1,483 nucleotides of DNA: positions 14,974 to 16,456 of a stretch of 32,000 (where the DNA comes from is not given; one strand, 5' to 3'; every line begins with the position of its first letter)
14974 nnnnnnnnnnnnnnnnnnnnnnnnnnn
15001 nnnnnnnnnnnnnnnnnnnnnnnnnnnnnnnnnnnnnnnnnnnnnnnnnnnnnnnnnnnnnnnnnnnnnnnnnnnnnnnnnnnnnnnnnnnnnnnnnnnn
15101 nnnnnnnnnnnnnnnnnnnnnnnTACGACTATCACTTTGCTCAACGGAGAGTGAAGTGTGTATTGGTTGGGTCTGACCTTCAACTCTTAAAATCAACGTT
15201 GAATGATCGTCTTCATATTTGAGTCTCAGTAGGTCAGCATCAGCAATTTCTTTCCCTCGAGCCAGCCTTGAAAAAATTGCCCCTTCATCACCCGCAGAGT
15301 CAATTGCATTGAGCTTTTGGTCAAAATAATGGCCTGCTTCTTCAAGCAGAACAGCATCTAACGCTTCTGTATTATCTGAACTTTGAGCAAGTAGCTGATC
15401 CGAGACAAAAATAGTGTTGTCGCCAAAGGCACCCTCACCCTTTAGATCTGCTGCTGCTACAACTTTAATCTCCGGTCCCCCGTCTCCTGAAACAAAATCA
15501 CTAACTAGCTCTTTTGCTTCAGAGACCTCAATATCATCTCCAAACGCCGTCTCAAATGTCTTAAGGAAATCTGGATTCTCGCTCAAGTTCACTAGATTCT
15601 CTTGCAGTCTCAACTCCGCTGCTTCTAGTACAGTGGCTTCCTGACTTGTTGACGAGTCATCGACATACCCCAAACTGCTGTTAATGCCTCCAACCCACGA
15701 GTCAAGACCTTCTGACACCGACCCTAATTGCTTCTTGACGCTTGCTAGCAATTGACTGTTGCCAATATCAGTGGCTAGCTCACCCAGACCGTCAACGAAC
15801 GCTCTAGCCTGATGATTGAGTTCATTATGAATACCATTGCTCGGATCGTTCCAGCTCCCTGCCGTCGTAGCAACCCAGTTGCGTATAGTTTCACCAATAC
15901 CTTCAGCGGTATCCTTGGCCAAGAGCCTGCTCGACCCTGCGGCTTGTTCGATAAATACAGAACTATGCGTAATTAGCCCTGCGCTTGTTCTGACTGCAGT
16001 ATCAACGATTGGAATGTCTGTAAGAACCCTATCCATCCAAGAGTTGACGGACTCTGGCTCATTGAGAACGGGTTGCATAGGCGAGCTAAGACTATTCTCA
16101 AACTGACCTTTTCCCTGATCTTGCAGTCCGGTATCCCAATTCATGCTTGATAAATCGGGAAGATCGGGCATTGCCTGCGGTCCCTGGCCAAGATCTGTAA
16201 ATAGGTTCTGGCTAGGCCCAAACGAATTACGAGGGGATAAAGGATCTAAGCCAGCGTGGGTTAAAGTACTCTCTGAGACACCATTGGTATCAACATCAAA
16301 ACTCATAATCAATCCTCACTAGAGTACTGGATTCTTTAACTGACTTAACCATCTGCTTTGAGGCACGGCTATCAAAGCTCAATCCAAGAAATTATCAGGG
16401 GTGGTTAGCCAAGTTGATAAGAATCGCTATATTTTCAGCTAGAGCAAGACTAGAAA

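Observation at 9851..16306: Giant 2151-aa protein combining three different murein-cleaving catalytic domains with five cell-wall-binding modules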

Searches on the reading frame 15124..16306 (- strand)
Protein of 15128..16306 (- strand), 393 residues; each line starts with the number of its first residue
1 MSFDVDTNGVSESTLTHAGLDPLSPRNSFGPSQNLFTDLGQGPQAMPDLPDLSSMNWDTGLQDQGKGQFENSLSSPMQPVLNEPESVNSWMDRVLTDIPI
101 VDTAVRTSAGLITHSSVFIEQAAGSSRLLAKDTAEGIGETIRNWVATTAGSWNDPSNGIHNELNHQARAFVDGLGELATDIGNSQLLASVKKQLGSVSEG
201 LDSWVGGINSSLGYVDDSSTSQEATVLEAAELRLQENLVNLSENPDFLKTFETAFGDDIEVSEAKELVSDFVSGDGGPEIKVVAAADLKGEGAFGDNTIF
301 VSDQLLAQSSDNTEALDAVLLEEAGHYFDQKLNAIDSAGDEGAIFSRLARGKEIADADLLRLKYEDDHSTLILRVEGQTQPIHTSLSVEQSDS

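Call 7: search_protein_families(library=pfam, proteins=[window:15128-16306:-], max_evalue=1)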
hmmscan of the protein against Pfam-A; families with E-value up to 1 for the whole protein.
seq(393 aa): 0 families

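Call 23: search_solved_structures(query=A2, max_evalue=1)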
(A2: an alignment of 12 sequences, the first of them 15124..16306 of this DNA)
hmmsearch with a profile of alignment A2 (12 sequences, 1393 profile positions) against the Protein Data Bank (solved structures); distinct sequences matched with E-value up to 1: 4.
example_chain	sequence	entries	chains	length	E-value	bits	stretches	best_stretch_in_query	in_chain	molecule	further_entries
9udh_A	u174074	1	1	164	2.9e-06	29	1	450-613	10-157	lytic transglycosidase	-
9p6c_A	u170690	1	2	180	0.0019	19.7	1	1163-1263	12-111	Hemolysin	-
7rah_E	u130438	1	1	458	0.013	16.9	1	1164-1297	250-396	Bifunctional adenylate cyclase toxin/hemolysin CyaA,Bifunctional adenylate cyclase toxin/h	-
6sus_A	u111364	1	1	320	0.042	15.2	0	1138-1245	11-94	Bifunctional hemolysin/adenylate cyclase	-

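Call 42: find_homologous_proteins(query=A3, max_evalue=0.00001)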
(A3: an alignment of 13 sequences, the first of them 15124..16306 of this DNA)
Query A3 (13 sequences) (394 aa, profile of the alignment): 7 proteins with E <= 0.00001 among 8000 candidates.
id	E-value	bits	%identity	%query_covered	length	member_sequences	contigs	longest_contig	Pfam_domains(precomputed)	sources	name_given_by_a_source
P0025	1.4e-97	345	43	81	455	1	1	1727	-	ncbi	ncbi:MAG: LysM domain-containing protein, partial [Cyanobacteria bacterium J06598_1]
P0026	4.5e-41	159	37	39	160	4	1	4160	-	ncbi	ncbi:MAG: hypothetical protein RLZZ203_1234, partial [Cyanobacteriota bacterium]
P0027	6.8e-38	149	36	40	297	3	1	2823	PF00353.26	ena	-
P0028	2.3e-31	127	38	39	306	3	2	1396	-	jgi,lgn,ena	-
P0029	6.0e-30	123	34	35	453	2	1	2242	-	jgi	jgi:vacuolar-type H+-ATPase subunit E/Vma4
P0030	6.9e-20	90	41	20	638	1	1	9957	-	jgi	jgi:filamentous hemagglutinin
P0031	3.9e-13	67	50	18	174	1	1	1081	-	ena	-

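Call 44: find_related_loci(query=A3, collection=genome_contigs, flank=10000)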
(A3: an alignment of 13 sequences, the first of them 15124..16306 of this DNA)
Query A3 (394 aa) in genome_contigs; peptide patterns used: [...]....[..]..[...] (x = any residue, [..] = any of these).
584 stretches matched a pattern; 489 encode a relative of the query (tblastn E <= 1e-3); the best 80 are kept; 80 distinct loci.
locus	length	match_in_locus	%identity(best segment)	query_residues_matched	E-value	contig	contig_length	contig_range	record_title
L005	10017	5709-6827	85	1-373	0e+0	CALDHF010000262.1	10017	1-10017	MAG: uncultured Acaryochloris sp. isolate R2_Bin_METABAT__101_1 genome assembly, contig: c_000000857989, whole genome sh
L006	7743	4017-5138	63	1-378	9e-144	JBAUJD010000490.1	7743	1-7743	MAG: Thermosynechococcaceae cyanobacterium isolate MFD12179_ilm_asm_bin10 k127_59180, whole genome shotgun sequence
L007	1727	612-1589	43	74-394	8e-70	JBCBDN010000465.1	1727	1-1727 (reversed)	MAG: Cyanobacteria bacterium J06598_1 NODE_465_length_1727_cov_9.545455, whole genome shotgun sequence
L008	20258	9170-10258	37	32-394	4e-65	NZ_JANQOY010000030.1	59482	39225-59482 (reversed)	MAG: Acaryochloris sp. IP29b_bin.148 k99_2243695, whole genome shotgun sequence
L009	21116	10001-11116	38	8-373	5e-65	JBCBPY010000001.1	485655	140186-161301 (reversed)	MAG: Cyanobacteria bacterium J06634_5 NODE_1_length_485655_cov_23.029460, whole genome shotgun sequence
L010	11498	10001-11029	39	32-372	7e-63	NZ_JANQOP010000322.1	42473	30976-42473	MAG: Acaryochloris sp. IP29b_bin.137 k99_470109, whole genome shotgun sequence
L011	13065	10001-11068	37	20-373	1e-71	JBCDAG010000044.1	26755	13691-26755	MAG: Cyanobacteria bacterium P01_F01_bin.53 k141_878798_length_26755_cov_11.9973, whole genome shotgun sequence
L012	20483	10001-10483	40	231-393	5e-29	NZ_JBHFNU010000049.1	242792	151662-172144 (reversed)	Aerosakkonema sp. BLCC-F183 bin1.fa-49, whole genome shotgun sequence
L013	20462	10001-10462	39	234-384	9e-29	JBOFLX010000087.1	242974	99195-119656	MAG: Waterburya sp. isolate WFFMC_MAG_329 k139_51073_flag=0_multi=22.9964_len=242974, whole genome shotgun sequence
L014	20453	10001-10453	39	235-393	3e-28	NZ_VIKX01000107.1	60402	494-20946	Dolichospermum sp. UHCC 0259 scaffold107_cov0, whole genome shotgun sequence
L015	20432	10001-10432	40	238-391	2e-28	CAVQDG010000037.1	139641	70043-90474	MAG: uncultured cyanobacterium isolate MFD02581.bin.2.179 genome assembly, contig: contig_13692, whole genome shotgun se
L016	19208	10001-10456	38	236-384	2e-27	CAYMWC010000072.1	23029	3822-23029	MAG TPA_asm: uncultured Pleurocapsa sp. isolate SRP072547_co1_227 genome assembly, contig: NODE_3231_length_23029_cov_9.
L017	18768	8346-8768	43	238-373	6e-27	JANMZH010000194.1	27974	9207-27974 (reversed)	MAG: Microcoleus sp. OTE_8_concoct_300 OTE_8_k141_2742580, whole genome shotgun sequence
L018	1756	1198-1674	40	217-379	3e-27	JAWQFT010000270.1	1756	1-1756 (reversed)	MAG: Jaaginema sp. PMC 1080.18 PMC1080_1146_length_1756_cov_41.378013, whole genome shotgun sequence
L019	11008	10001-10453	37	235-393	4e-27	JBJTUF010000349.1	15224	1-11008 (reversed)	MAG: Cuspidothrix sp. isolate samp_4445_semibin_421 samp_4445_1812969, whole genome shotgun sequence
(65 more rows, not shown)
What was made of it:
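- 489 relatives were found in species-representative genomes, almost all cyanobacterial (call 44).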

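Call 50: search_protein_families(library=pfam, proteins=[L009:9920-13168:+, L009:13185-14492:+, L009:8247-9485:-, L008:9083-12607:+, L008:3889-6180:+, L008:6610-7929:+, L011:9929-12955:+, L011:4778-6961:+, L011:3459-4781:+, L011:8079-9332:-], max_evalue=0.001)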
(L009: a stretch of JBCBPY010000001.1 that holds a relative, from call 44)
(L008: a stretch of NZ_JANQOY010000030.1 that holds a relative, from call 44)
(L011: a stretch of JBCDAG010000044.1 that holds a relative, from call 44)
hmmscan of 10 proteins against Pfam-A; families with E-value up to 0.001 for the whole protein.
L009:9920-13168:+ (1082 aa): 1 family
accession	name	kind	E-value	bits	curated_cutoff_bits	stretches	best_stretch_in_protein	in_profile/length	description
PF01476.26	LysM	-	0.00059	20.2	20.9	0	497-519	2-24/43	LysM domain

L009:13185-14492:+ (435 aa): 1 family
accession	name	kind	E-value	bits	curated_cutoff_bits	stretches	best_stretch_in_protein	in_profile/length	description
PF09376.16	NurA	-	1.2e-41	143.3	21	1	139-398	2-253/254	NurA domain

L009:8247-9485:- (412 aa): 7 families
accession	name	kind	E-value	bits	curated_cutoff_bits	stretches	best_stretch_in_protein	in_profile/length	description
PF01494.25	FAD_binding_3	-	4.1e-16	59.6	22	1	9-317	3-323/349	FAD binding domain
PF07992.20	Pyr_redox_2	-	5e-07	29.9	26.1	1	9-170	2-114/291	Pyridine nucleotide-disulphide oxidoreductase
PF22578.2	GGR_cat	-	7.4e-07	29.4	27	1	197-260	15-81/88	Geranylgeranyl reductase catalytic domain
PF01266.30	DAO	-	1.5e-06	28.4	27.9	0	9-39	1-31/353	FAD dependent oxidoreductase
PF05834.18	Lycopene_cycl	-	8.9e-05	22.2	23.4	0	240-347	215-323/380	Lycopene cyclase protein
PF01134.28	GIDA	-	0.00039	20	22.1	1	10-43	2-35/391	Glucose inhibited division protein A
PF13450.12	NAD_binding_8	-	0.00052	20.7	21.9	0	12-39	1-28/68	NAD(P)-binding Rossmann-like domain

L008:9083-12607:+ (1174 aa): 5 families
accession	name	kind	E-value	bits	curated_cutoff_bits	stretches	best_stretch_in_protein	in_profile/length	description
PF07591.16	PT-HINT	-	1.2e-20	74.6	27.7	1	924-1050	2-136/137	Pretoxin HINT domain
PF01471.23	PG_binding_1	-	7.6e-16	58.5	23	1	480-536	1-57/57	Putative peptidoglycan binding domain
PF09374.15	PG_binding_3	-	8.6e-07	29.5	24.6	0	487-509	6-28/76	Predicted Peptidoglycan domain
PF13403.11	Hint_2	-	4.3e-05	24.4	28.4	0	917-945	2-30/147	Hint domain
PF14436.11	EndoU_bacteria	-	0.00048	20.9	25.3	0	1110-1173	66-127/129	Bacterial EndoU nuclease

L008:3889-6180:+ (763 aa): 4 families
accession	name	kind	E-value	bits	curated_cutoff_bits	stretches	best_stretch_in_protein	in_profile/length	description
PF22727.1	NCH2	-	1.8e-21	76.5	27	1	663-756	1-95/96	NACHT C-terminal Helical domain 2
PF05729.18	NACHT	-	5e-19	69.2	26.7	1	181-332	3-165/167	NACHT domain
PF24883.2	NPHP3_N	-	1.6e-05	25.6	24.8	0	234-299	102-164/164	Nephrocystin 3, N-terminal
PF20720.3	nSTAND3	-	8.4e-05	22.8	27.2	1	170-210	9-47/155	Novel STAND NTPase 3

L008:6610-7929:+ (439 aa): 1 family
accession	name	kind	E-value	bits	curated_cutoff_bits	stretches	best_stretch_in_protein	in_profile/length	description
PF20530.3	DUF6745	-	3.4e-21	75.9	27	1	265-435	28-200/206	Domain of unknown function (DUF6745)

L011:9929-12955:+ (1008 aa): 1 family
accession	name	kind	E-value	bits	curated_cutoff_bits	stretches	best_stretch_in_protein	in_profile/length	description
PF01476.26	LysM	-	1.5e-05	25.3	20.9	1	498-520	2-24/43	LysM domain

L011:4778-6961:+ (727 aa): 2 families
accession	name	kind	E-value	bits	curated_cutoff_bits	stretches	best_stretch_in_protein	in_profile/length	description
PF01841.26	Transglut_core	-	1.3e-17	64.5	23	1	428-533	10-107/108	Transglutaminase-like superfamily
PF13559.11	DUF4129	-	8.8e-05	22.9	24.8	1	636-697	8-67/69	Domain of unknown function (DUF4129)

L011:3459-4781:+ (440 aa): 1 family
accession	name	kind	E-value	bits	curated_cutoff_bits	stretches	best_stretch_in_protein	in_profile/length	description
PF01882.25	DUF58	-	1.1e-09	38.2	23.4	1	244-351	2-114/216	Protein of unknown function DUF58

L011:8079-9332:- (417 aa): 7 families
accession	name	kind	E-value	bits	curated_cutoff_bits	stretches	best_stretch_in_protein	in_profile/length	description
PF01494.25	FAD_binding_3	-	2.9e-15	56.8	22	1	9-317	3-323/349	FAD binding domain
PF22578.2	GGR_cat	-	1.5e-07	31.6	27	1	197-261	15-82/88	Geranylgeranyl reductase catalytic domain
PF07992.20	Pyr_redox_2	-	6.3e-07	29.5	26.1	1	9-170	2-114/291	Pyridine nucleotide-disulphide oxidoreductase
PF01266.30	DAO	-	2.4e-06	27.8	27.9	0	9-39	1-31/353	FAD dependent oxidoreductase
PF05834.18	Lycopene_cycl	-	2e-05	24.3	23.4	0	240-366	215-341/380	Lycopene cyclase protein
PF01134.28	GIDA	-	0.00037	20.1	22.1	1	10-43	2-35/391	Glucose inhibited division protein A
PF13450.12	NAD_binding_8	-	0.00052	20.7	21.9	0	12-39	1-28/68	NAD(P)-binding Rossmann-like domain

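Call 60: predict_structure(alignment_id=A3)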
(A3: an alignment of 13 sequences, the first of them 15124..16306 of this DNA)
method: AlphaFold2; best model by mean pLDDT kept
length: 394 residues; sequences in the alignment: 13
mean_pLDDT: 60.5   pTM: 0.47
mean pLDDT of the five models: 60.5, 59.7, 59.4, 58.2, 54.7
residues with pLDDT >= 90: 130; 70-90: 16; 50-70: 51; < 50: 197
segments of 3 or more residues with pLDDT < 50: 1-21, 23-85, 93-95, 97-154, 180-184, 206-219, 374-394
pLDDT, mean of each block of 10 residues (from residue 1): 34 31 34 32 30 32 33 33 45 46 41 36 34 39 42 51 60 53 51 52 47 41 87 94 96 96 97 93 92 95 93 94 97 93 97 94 77 47 35 30
secondary structure, 60 per line:
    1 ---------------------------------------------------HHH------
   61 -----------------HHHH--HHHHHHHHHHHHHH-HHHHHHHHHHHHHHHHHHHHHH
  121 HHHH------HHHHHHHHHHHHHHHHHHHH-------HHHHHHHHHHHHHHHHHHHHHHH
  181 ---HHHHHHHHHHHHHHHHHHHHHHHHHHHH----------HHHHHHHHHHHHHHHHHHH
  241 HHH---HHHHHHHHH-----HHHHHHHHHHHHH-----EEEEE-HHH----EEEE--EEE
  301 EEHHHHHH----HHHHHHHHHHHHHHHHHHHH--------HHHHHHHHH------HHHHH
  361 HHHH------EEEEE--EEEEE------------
elements in order: H78-81 H84-97 H99-124 H131-150 H158-180 H184-211 H222-243 H247-255 H261-273 E279-283 E292-295 E298-302 H303-308 H313-332 H341-349 H356-364 E371-375 E378-382

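Call 64: fold_search(model_id=the predicted structure, library=pdb)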
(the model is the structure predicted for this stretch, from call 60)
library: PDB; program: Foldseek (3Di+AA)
matches with E <= 10: 117; with E <= 0.001: 0
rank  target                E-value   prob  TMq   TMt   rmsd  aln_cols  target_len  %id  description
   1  1ge6                  5.3e-02  0.90  0.21  0.40   6.9       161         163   17  ZINC PEPTIDASE FROM GRIFOLA FRONDOSA (released 2001-03-14)
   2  1g12                  2.0e-01  0.60  0.19  0.36   6.2       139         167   16  ZINC PEPTIDASE FROM GRIFOLA FRONDOSA (released 2001-03-14)
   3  2x3b_A                5.4e-01  0.66  0.24  0.30   5.5       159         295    8  AsaP1 inactive mutant E294A, an extracellular toxic zinc metalloendopeptidase (released 2011-02-02)
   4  8g7m_G                7.4e-01  0.07  0.10  0.11  20.4       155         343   14  ATP-bound mtHsp60 V72I focus (released 2023-07-12)
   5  6ni4                  8.2e-01  0.06  0.08  0.12  13.8       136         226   12  Pseudomonas fluorescens isocyanide hydratase at 277 K G150T mutant (released 2019-11-20)
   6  6mdx_A                8.6e-01  0.28  0.16  0.31   8.5       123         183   17  Mechanism of protease dependent DPC repair (released 2019-04-10)
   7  4qhi_B                9.6e-01  0.30  0.16  0.44   7.5       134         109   14  Crystal structure of Methanocaldococcus jannaschii selecase mutant R36W (released 2014-07-16)
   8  3noq_A                9.6e-01  0.05  0.08  0.12  16.3       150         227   12  Crystal Structure of C101S Isocyanide Hydratase from Pseudomonas fluorescens (released 2010-07-07)
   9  6j74_A                1.0e+00  0.14  0.08  0.10   9.7        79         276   11  Complex of GGTaseIII and full-length Ykt6 (released 2020-01-22)
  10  2x3a                  1.1e+00  0.54  0.24  0.31   5.1       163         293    8  AsaP1 inactive mutant E294Q, an extracellular toxic zinc metalloendopeptidase (released 2011-02-02)
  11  2x3c                  1.1e+00  0.35  0.23  0.29   6.1       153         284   14  AsaP1 inactive mutant E294Q, an extracellular toxic zinc metalloendopeptidase (released 2011-02-02)
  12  6mdw                  1.1e+00  0.25  0.15  0.29   8.8       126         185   15  Mechanism of protease dependent DPC repair (released 2019-04-10)
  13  3non_B                1.1e+00  0.05  0.08  0.12  16.5       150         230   12  Crystal Structure of Isocyanide Hydratase from Pseudomonas fluorescens (released 2010-07-14)
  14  3nor                  1.3e+00  0.06  0.09  0.13  13.0       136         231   12  Crystal Structure of T102S Isocyanide Hydratase from Pseudomonas fluorescens (released 2010-07-07)
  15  3b38                  1.3e+00  0.07  0.09  0.16  12.0       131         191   12  Structure of A104V DJ-1 (released 2008-01-15)
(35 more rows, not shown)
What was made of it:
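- The best fold hits are aspzincins (1ge6, probability 0.90), AsaP1 and Spartan/selecase (calls 60, 64).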

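Call 75: search_protein_families(library=pfam, alignment_id=A5, max_evalue=0.001)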
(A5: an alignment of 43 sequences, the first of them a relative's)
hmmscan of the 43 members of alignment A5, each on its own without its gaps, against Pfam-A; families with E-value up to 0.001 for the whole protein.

A. member 1, L005:5703-8309:+ (869 aa): 1 family
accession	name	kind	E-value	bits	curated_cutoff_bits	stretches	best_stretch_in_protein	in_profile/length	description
PF01476.26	LysM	-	0.00012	22.4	20.9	1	494-517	5-28/43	LysM domain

B. families by the number of members that match (of 43 scanned): 51 families (the first 25 are shown)
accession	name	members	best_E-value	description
PF00353.25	HemolysinCabind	13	1.4e-279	RTX calcium-binding nonapeptide repeat (4 copies)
PF13448.11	DUF4114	8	3.2e-23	Domain of unknown function (DUF4114)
PF01839.29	FG-GAP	6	2e-38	FG-GAP repeat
PF13517.12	FG-GAP_3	4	1.9e-25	FG-GAP-like repeat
PF00094.30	VWD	4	1.7e-17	von Willebrand factor type D domain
PF17963.7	Big_9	4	1.2e-11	Bacterial Ig domain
PF17892.7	Cadherin_5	4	4.2e-08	Cadherin-like domain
PF01522.26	Polysacc_deac_1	4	1e-05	Polysaccharide deacetylase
PF03160.20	Calx-beta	3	4.1e-127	Calx-beta domain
PF05257.22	CHAP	3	3.9e-15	CHAP domain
PF08548.17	Peptidase_M10_C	3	4.6e-13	Peptidase M10 serralysin C terminal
PF08239.17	SH3_3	3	1.4e-12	Bacterial SH3 domain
PF00413.30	Peptidase_M10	3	4.3e-08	Matrixin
PF01476.26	LysM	3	1.5e-05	LysM domain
PF19077.6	Big_13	2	5.9e-27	Bacterial Ig-like domain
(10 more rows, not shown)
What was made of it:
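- On RTX / type I secretion substrates: The repeats are present in 13 of 43 other proteins with the same head module (call 75).
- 13 of 43 surveyed proteins carry RTX repeats; others carry CHAP, M10, cadherin or FG-GAP domains (call 75). The EExGH head sits mostly on adhesin-like giants carrying RTX, cadherin, FG-GAP, VWD, Calx-beta and LapA hits (call 75).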

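Call 82: find_related_loci(query=A3, collection=viral_contigs, flank=5000)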
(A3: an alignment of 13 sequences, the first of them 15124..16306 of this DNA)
Query A3 (394 aa) in viral_contigs; peptide patterns used: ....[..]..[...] (x = any residue, [..] = any of these).
6 stretches matched a pattern, but none encodes a relative of the query by tblastn (E <= 1e-3).

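Call 111: search_protein_families(library=ncbifam, proteins=[window:15124-16306:-, L009:9920-13165:+], max_evalue=0.1)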
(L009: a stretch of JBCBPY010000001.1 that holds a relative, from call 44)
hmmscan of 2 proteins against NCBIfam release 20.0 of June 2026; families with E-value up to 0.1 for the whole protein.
window:15124-16306:- (394 aa): 0 families

L009:9920-13165:+ (1082 aa): 1 family
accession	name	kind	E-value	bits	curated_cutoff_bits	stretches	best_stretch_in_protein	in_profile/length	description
NF042931.1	SAG1386_EF1546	equivalog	0.00074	19.6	80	1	471-520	87-136/158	SAG1386/EF1546 family surface-associated protein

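Call 116: search_protein_families(library=pfam, alignment_id=A6, max_evalue=0.00001)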
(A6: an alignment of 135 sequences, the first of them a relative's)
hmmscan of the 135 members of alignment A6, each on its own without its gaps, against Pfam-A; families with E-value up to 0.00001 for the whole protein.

A. member 1, L005:2938-3627:+ (230 aa): 1 family
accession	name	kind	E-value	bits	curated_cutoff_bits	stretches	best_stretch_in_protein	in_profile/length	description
PF14124.11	DUF4291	-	8.7e-71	238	27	1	34-209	2-180/180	Domain of unknown function (DUF4291)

B. families by the number of members that match (of 135 scanned): 189 families (the first 25 are shown)
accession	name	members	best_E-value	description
PF13437.12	HlyD_3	6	1.1e-15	HlyD family secretion protein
PF01370.27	Epimerase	5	1.3e-60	NAD dependent epimerase/dehydratase family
PF13460.12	NAD_binding_10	5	1.6e-33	NAD(P)H-binding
PF16576.10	HlyD_D23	4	4.5e-18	Barrel-sandwich domain of CusB or HlyD membrane-fusion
PF01073.25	3Beta_HSD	4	3.5e-15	3-beta hydroxysteroid dehydrogenase/isomerase family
PF16363.11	GDP_Man_Dehyd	3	3e-53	GDP-mannose 4,6 dehydratase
PF00005.33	ABC_tran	3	5e-36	ABC transporter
PF13671.12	AAA_33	3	1e-23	AAA domain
PF02719.21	Polysacc_synt_2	3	1.5e-19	Polysaccharide biosynthesis protein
PF05729.18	NACHT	3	5e-19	NACHT domain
PF04321.23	RmlD_sub_bind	3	2.9e-16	RmlD substrate binding domain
PF07993.18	NAD_binding_4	3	2.3e-13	Male sterility protein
PF00069.31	Pkinase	2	4.8e-39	Protein kinase domain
PF05685.18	Uma2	2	3.3e-35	Putative restriction endonuclease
PF13614.12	AAA_31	2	5.8e-34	AAA domain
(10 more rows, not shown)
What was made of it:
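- Closest known: Polymorphic toxins with an N-terminal PVC-metallopeptidase. Different: The module is essentially cyanobacteria-specific and is often on RTX proteins with HlyD neighbours rather than near contractile-tail genes (calls 44, 75, 116).
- HlyD is the most frequent family among immediate neighbours (call 116).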
